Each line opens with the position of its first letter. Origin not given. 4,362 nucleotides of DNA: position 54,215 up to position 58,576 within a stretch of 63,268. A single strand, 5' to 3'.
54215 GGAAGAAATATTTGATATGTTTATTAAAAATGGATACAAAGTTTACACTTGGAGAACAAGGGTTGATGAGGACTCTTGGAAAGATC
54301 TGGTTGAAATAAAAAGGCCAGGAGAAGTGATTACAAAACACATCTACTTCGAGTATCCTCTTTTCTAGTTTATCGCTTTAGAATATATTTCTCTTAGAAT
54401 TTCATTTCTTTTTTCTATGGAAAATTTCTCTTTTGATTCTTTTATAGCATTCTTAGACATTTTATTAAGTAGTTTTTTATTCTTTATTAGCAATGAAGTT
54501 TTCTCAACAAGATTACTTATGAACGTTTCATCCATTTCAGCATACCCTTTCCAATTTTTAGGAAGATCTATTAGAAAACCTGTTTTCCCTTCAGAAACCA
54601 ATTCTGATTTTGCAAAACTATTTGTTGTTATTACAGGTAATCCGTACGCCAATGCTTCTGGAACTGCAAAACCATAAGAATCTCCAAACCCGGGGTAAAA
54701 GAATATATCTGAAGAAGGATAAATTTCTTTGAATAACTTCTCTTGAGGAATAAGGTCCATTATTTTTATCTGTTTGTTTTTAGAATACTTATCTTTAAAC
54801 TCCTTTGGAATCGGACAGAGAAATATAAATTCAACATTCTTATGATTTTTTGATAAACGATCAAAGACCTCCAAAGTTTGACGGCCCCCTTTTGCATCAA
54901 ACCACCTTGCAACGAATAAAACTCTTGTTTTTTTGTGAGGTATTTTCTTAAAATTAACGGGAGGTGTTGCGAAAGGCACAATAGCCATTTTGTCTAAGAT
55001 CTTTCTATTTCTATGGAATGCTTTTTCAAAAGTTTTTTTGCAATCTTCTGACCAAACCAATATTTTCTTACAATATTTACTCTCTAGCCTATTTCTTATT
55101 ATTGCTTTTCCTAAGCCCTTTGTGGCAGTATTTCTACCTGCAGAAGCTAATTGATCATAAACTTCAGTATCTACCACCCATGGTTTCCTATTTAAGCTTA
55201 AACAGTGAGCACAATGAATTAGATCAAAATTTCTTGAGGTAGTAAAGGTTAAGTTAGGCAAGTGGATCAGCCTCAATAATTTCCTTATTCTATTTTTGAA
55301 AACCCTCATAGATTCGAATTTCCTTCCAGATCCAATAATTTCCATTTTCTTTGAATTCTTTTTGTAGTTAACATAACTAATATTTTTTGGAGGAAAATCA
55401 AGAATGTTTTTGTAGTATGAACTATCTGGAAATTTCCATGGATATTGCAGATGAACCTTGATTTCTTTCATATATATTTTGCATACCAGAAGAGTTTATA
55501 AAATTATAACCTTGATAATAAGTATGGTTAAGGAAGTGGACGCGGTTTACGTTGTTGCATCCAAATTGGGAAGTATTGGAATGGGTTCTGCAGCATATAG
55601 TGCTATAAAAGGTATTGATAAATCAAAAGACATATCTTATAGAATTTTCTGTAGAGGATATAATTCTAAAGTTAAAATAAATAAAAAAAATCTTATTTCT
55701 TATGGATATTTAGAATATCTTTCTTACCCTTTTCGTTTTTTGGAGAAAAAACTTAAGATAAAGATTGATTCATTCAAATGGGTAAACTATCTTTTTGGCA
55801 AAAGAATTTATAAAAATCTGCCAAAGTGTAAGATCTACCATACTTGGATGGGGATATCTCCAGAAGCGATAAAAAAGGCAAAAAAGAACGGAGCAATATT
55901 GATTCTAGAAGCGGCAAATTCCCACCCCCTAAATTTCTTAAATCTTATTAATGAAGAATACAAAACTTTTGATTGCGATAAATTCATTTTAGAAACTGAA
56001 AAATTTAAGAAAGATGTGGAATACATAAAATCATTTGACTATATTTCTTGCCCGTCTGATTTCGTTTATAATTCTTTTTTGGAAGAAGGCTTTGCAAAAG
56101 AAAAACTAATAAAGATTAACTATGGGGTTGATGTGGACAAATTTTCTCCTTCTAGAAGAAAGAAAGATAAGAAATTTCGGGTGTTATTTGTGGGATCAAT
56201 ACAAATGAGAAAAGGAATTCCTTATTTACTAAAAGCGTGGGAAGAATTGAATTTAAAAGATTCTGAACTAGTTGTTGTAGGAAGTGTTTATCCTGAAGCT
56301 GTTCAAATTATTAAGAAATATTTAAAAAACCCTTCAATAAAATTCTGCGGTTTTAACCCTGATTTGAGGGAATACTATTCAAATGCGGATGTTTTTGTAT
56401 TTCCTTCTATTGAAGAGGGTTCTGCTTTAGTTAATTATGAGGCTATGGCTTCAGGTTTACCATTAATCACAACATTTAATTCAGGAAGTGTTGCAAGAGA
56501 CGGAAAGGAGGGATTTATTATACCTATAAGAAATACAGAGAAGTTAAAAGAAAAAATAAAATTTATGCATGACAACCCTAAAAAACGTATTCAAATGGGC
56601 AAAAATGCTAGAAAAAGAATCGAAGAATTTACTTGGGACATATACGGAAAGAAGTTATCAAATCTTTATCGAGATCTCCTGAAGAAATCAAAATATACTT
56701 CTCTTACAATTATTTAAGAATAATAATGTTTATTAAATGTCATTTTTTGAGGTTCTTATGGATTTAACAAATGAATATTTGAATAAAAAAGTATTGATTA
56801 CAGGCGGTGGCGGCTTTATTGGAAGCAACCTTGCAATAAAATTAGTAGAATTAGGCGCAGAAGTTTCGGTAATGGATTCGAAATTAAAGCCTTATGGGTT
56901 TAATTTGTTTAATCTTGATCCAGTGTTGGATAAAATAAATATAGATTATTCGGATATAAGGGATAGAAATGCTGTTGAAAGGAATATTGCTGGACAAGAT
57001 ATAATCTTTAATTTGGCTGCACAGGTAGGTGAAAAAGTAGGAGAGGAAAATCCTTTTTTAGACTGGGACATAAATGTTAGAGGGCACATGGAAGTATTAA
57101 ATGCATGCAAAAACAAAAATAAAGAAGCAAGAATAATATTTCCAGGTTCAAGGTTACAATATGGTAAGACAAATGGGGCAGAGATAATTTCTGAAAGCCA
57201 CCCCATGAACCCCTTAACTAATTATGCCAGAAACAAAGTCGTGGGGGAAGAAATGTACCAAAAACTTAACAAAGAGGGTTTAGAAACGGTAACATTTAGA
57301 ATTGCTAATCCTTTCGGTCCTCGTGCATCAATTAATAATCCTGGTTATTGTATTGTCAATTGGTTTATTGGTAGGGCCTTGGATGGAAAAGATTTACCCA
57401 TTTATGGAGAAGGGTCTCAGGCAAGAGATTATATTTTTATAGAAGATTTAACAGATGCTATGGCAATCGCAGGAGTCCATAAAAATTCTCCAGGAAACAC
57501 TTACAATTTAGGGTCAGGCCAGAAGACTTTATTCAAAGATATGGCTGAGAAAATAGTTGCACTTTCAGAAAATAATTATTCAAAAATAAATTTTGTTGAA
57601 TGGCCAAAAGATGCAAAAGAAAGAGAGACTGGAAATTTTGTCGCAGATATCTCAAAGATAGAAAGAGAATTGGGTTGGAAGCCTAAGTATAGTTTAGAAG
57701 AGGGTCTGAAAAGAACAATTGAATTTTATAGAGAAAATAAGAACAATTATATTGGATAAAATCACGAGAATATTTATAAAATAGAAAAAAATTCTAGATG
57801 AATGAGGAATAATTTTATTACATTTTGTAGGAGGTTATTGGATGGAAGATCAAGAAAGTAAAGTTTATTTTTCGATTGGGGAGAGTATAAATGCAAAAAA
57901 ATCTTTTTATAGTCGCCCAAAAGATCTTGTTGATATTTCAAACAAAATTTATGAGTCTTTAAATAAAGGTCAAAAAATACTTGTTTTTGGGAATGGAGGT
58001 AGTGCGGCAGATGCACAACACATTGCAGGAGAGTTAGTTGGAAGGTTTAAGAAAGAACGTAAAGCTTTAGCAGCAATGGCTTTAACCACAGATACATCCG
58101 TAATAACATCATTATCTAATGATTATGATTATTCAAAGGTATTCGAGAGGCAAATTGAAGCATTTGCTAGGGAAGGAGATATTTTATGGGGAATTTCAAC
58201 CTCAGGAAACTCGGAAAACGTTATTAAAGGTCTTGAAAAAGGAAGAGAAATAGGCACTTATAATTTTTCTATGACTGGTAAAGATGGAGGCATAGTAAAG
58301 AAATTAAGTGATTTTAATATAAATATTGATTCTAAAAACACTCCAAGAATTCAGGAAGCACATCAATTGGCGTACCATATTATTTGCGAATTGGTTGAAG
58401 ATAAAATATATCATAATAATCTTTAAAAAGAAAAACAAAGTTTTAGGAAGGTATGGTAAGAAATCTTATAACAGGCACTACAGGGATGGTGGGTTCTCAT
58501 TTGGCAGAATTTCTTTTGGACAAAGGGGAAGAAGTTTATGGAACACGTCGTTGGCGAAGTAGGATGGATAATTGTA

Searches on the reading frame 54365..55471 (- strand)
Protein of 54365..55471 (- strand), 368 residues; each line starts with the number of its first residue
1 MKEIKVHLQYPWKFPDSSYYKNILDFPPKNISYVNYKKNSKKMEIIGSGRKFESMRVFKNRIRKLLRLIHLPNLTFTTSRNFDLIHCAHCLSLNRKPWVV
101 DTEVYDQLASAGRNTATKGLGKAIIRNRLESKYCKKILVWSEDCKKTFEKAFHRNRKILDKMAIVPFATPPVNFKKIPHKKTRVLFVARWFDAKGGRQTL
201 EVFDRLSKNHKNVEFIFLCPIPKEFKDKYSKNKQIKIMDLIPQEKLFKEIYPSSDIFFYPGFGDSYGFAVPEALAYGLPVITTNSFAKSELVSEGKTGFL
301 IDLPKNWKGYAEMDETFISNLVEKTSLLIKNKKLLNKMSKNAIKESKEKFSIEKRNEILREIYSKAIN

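Call 8: search_protein_families(library=pfam, proteins=[window:54365-55471:-], max_evalue=0.001)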
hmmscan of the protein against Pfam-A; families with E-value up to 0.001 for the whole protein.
window:54365-55471:- (368 aa): 2 families
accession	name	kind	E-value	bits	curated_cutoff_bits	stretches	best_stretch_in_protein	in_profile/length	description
PF00534.26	Glycos_transf_1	-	1e-18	67.9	26.4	1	175-342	9-169/172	Glycosyl transferases group 1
PF13692.12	Glyco_trans_1_4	-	1.2e-14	55.2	27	1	182-308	2-130/142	Glycosyl transferases group 1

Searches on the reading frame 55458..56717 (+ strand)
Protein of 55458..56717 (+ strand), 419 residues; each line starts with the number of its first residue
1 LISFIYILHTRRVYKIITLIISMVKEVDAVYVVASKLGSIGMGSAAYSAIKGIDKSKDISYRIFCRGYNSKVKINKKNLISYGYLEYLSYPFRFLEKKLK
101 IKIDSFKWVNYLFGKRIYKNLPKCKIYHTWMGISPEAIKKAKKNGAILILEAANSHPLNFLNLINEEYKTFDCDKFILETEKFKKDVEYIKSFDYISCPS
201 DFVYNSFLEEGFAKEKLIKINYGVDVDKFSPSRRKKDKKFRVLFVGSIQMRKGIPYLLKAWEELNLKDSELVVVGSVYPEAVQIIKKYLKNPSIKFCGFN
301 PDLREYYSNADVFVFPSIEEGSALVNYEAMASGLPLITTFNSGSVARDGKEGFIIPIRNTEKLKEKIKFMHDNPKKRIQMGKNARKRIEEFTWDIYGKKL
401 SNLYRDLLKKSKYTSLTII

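Call 8: search_protein_families(library=pfam, proteins=[window:55458-56717:+], max_evalue=0.001)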
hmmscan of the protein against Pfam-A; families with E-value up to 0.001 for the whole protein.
window:55458-56717:+ (419 aa): 4 families
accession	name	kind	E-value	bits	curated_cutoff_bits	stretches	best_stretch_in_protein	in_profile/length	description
PF00534.26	Glycos_transf_1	-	2.1e-33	115.7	26.4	1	227-387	3-172/172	Glycosyl transferases group 1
PF13692.12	Glyco_trans_1_4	-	1.6e-28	100.2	27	1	240-371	2-140/142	Glycosyl transferases group 1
PF20706.3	GT4-conflict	-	2.6e-11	43.6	26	1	208-394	165-379/385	Family 4 Glycosyltransferase in conflict systems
PF13524.12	Glyco_trans_1_2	-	7.7e-07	29.6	25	1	257-393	5-135/144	Glycosyl transferase-like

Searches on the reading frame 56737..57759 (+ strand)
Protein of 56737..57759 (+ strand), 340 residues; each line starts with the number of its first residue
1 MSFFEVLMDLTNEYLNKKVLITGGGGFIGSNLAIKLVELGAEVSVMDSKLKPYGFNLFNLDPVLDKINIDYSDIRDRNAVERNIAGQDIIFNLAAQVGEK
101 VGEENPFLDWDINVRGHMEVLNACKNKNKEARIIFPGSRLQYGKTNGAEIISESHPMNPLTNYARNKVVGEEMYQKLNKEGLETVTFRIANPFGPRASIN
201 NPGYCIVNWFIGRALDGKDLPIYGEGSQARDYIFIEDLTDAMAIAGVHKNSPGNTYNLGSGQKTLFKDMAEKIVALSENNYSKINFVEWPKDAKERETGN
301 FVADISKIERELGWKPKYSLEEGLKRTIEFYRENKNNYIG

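Call 3: search_protein_families(library=pfam, proteins=[window:56737-57759:+], max_evalue=0.01)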
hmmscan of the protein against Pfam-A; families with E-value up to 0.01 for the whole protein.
window:56737-57759:+ (340 aa): 7 families
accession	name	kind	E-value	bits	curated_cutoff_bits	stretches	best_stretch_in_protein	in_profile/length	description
PF01370.27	Epimerase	-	5.4e-44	150.9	20.9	1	19-259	1-240/240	NAD dependent epimerase/dehydratase family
PF16363.11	GDP_Man_Dehyd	-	1.6e-43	149.9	27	1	20-327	1-332/332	GDP-mannose 4,6 dehydratase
PF01073.25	3Beta_HSD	-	5.2e-15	55.7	22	1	20-245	1-228/280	3-beta hydroxysteroid dehydrogenase/isomerase family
PF04321.23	RmlD_sub_bind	-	1.2e-12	48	27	1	18-222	2-175/287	RmlD substrate binding domain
PF02719.21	Polysacc_synt_2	-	1.8e-09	37.7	20.2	1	19-279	1-249/293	Polysaccharide biosynthesis protein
PF07993.18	NAD_binding_4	-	2.5e-05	24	20.1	1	82-190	84-205/258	Male sterility protein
PF00106.31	adh_short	-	0.0028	17.6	26.6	1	17-63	1-47/195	short chain dehydrogenase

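Call 4: search_protein_families(library=ncbifam, proteins=[window:56737-57759:+], max_evalue=0.01)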
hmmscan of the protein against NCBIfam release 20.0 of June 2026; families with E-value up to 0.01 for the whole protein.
window:56737-57759:+ (340 aa): 43 families (the best 25 are shown)
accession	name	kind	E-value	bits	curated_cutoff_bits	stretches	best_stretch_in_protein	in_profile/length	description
TIGR01181.1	dTDP_gluc_dehyt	equivalog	1.1e-45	156.2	365.1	1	18-336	1-316/321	dTDP-glucose 4,6-dehydratase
TIGR04180.1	EDH_00030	hypoth_equivalog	2.9e-32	111.9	475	1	19-319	1-297/297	NAD-dependent 4,6-dehydratase LegB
TIGR01179.1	galE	equivalog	4.1e-32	111.3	262.3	1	18-337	1-331/332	UDP-glucose 4-epimerase GalE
NF007582.0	PRK10217.1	equivalog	2.5e-29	102.5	698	1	17-335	2-335/355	dTDP-glucose 4,6-dehydratase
TIGR02197.1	heptose_epim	equivalog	9.9e-29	100.5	274.6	1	19-331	1-313/316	ADP-glyceromanno-heptose 6-epimerase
NF007490.0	PRK10084.1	subfamily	5.3e-27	94.7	649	2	149-336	153-339/361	dTDP-glucose 4,6-dehydratase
TIGR02622.1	CDP_4_6_dhtase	equivalog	3.3e-24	85.7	278.45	2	14-168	2-159/352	CDP-glucose 4,6-dehydratase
NF007956.0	PRK10675.1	subfamily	1e-20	74.1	394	1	18-337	2-335/338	UDP-glucose 4-epimerase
NF011728.1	PRK15181.1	equivalog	7.2e-20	71.3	760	1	16-335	15-341/348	Vi polysaccharide biosynthesis UDP-N-acetylglucosaminuronic acid C-4 epimerase TviC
TIGR03466.1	HpnA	hypoth_equivalog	1.4e-19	70.2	367.65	1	18-289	2-258/327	hopanoid-associated sugar epimerase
NF008872.0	PRK11908.1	equivalog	1.7e-18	66.8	294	1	17-336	2-340/349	bifunctional UDP-4-keto-pentose/UDP-xylose synthase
NF043036.1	ErythonDh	equivalog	2.1e-18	66.6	325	1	18-181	2-167/321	D-erythronate dehydrogenase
NF042423.1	oxyalk_red_Shew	equivalog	1.8e-17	63.4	580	1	17-278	9-258/331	2-alkyl-3-oxoalkanoate reductase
NF042422.1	oxyalk_red_OleD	equivalog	7e-17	61.8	580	1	18-269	2-242/329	2-alkyl-3-oxoalkanoate reductase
NF008360.0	PRK11150.1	equivalog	1.3e-15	57.4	452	1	19-326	2-301/310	ADP-glyceromanno-heptose 6-epimerase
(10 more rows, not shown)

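Call 20: search_solved_structures(query=window:56737-57756:+, max_evalue=1e-20)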
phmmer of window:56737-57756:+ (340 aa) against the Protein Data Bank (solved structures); distinct sequences matched with E-value up to 1e-20: 35.
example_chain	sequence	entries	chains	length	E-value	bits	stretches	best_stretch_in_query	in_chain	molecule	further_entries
6pmh_A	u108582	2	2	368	1e-31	113.6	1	4-334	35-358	UDP-glucose 4-epimerase related protein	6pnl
4zrm_A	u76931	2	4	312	5.7e-31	111.2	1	18-333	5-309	UDP-glucose 4-epimerase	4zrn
4lk3_A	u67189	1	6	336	2e-30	109.4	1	16-334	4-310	UDP-glucuronic acid decarboxylase 1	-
6bwl_A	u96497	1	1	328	2.2e-30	109.2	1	18-335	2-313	Pal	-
6bi4_A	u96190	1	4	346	3.2e-30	108.7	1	18-335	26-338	dTDP-glucose 4,6-dehydratase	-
2b69_A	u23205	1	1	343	4.3e-30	108.3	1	16-334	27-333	UDP-glucuronate decarboxylase 1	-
4gll_A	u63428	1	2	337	4.7e-30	108.2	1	16-334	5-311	UDP-glucuronic acid decarboxylase 1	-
4m55_A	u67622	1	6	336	5.2e-30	108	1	16-334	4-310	UDP-glucuronic acid decarboxylase 1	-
1r6d_A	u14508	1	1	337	8.6e-29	104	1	18-335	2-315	TDP-glucose-4,6-dehydratase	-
1r66_A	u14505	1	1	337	2.2e-28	102.6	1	18-335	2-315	TDP-glucose-4,6-dehydratase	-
7ys8_A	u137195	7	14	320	8.1e-28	100.8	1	18-335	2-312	UDP-glucose 4-epimerase | UDP-glucose 4-epimerase along with EC 5.1.3.2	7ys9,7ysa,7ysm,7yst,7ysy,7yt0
9rl0_E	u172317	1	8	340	9.7e-28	100.6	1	18-332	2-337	CDP-tyvelose 2-epimerase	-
6dnt_A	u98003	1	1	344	1e-27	100.5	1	16-331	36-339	NAD-dependent epimerase/dehydratase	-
2pzj_A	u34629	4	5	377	1.3e-27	100.1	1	6-334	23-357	Putative nucleotide sugar epimerase/ dehydratase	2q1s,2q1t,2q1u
2p5u_A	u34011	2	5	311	3.9e-27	98.6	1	18-332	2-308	UDP-glucose 4-epimerase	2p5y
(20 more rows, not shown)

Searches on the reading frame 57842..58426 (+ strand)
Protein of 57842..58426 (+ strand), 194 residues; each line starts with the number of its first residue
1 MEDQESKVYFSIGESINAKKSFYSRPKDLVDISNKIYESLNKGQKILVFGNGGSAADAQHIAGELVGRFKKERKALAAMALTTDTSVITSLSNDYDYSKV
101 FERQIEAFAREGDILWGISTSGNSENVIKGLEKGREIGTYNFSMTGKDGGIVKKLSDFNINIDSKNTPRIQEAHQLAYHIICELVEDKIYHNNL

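Call 3: search_protein_families(library=pfam, proteins=[window:57842-58426:+], max_evalue=0.01)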
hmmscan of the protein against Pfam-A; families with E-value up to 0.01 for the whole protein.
window:57842-58426:+ (194 aa): 2 families
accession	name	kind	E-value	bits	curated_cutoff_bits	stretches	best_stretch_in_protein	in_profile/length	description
PF13580.11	SIS_2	-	7.3e-26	91.3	27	1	31-145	23-137/138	SIS domain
PF01380.27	SIS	-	0.00079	19.7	25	0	102-166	44-108/131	SIS domain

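Call 4: search_protein_families(library=ncbifam, proteins=[window:57842-58426:+], max_evalue=0.01)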
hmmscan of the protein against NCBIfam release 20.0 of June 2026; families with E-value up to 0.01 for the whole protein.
window:57842-58426:+ (194 aa): 14 families
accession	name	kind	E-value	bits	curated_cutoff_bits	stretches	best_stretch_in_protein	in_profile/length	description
TIGR00441.1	gmhA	equivalog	8.5e-60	201.3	209.45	1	36-186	4-154/154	D-sedoheptulose 7-phosphate isomerase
NF010546.0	PRK13936.1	equivalog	3.3e-57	193.4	276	1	6-190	5-193/197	phosphoheptose isomerase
NF010547.0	PRK13938.1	equivalog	1.4e-41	142.3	320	1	32-190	34-192/196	D-sedoheptulose 7-phosphate isomerase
NF001628.0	PRK00414.1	equivalog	1.4e-39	135.7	265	1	34-189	35-190/192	D-sedoheptulose 7-phosphate isomerase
NF008138.0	PRK10886.1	equivalog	1.1e-35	123.1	352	1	26-190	24-191/196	DnaA initiator-associating protein DiaA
NF003915.0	PRK05441.1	subfamily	9.1e-08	31.5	168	1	27-163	46-183/300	N-acetylmuramic acid 6-phosphate etherase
NF009222.0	PRK12570.1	subfamily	1.1e-06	27.7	255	1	33-161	59-188/307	N-acetylmuramic acid 6-phosphate etherase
TIGR03127.2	RuMP_HxlB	equivalog_domain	9e-05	22.4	160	1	109-172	70-133/178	6-phospho-3-hexuloisomerase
NF041755.1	RuMP_HxlAB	equivalog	9.9e-05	21.5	500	1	94-167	272-344/391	bifunctional 3-hexulose-6-phosphate synthase/6-phospho-3-hexuloisomerase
NF040776.2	AlsR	equivalog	0.00076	18.5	400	1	109-170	174-235/279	transcriptional repressor AlsR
NF002805.0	PRK02947.1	subfamily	0.0024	17.1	135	1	32-140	29-136/247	sugar isomerase domain-containing protein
TIGR00274.1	TIGR00274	equivalog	0.0029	16.7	302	1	110-161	125-176/291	N-acetylmuramic acid 6-phosphate etherase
NF008481.0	PRK11382.1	equivalog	0.0034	16.6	430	1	116-186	97-165/340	fructoselysine 6-phosphate deglycase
NF008458.0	PRK11337.1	equivalog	0.004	16.2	378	0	107-170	184-247/293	MurR/RpiR family transcriptional regulator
